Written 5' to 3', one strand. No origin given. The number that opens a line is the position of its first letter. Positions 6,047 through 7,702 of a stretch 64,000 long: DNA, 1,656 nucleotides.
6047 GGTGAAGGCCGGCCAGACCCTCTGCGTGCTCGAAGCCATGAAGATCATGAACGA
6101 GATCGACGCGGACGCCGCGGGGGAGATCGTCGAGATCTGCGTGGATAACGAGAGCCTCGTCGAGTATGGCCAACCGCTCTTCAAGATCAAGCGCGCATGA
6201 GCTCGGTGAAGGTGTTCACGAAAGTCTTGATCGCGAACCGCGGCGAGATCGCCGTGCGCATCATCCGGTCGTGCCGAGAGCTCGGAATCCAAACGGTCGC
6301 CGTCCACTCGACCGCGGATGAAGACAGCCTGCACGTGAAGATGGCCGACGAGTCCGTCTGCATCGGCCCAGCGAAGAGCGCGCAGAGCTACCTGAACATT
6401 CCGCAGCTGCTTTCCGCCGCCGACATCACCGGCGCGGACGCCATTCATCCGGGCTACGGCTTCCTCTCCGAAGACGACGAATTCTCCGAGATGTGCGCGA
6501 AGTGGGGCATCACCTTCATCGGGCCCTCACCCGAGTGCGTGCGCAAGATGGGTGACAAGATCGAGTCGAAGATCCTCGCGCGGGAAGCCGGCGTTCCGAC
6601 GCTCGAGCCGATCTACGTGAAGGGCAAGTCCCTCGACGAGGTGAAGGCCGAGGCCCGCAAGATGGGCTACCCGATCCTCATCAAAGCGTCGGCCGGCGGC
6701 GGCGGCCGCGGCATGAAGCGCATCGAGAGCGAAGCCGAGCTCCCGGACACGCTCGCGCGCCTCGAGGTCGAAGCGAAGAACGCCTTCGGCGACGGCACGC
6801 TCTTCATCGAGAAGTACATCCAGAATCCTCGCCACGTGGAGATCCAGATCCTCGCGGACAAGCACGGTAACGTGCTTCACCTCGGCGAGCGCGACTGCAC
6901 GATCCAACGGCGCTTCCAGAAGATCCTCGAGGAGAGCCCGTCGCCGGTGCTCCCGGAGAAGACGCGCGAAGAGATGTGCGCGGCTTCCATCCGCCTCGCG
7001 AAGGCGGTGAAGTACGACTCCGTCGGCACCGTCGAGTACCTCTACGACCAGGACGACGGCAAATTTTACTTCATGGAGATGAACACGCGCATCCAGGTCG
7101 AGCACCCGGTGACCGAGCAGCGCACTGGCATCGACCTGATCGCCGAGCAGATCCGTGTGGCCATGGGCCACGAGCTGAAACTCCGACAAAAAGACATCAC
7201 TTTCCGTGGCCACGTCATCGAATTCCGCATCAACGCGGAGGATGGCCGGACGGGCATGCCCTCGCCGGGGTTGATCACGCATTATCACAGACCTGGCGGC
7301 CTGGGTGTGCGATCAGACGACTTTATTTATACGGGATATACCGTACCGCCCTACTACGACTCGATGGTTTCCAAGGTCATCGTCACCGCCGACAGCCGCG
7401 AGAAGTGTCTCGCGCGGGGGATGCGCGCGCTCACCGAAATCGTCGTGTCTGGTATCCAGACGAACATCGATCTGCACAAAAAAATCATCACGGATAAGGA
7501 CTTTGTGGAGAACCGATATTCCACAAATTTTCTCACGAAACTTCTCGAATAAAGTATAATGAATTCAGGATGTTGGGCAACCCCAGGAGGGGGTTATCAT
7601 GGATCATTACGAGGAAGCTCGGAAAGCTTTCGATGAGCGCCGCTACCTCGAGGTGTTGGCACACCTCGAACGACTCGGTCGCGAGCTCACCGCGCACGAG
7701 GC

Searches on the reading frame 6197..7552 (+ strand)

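Call 14: search_protein_families(library=pfam, proteins=[window:6197-7552:+], max_evalue=0.00001)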
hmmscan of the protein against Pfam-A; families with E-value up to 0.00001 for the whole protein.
window:6197-7552:+ (451 aa): 5 families
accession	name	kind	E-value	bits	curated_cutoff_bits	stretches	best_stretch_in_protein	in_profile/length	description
PF02786.22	CPSase_L_D2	-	1.7e-71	240.5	19.8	1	120-328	1-209/211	Carbamoyl-phosphate synthase L chain, ATP binding domain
PF00289.28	Biotin_carb_N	-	1e-47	161.6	25.5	1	7-114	2-109/110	Biotin carboxylase, N-terminal domain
PF02785.25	Biotin_carb_C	-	1.6e-34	118.7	32.4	1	342-447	1-107/108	Biotin carboxylase C-terminal domain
PF07478.18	Dala_Dala_lig_C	-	4.9e-10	39.7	24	1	141-297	15-174/204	D-ala D-ala ligase C-terminus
PF02222.28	ATP-grasp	-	5.7e-09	36.3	27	1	129-298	4-162/179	ATP-grasp domain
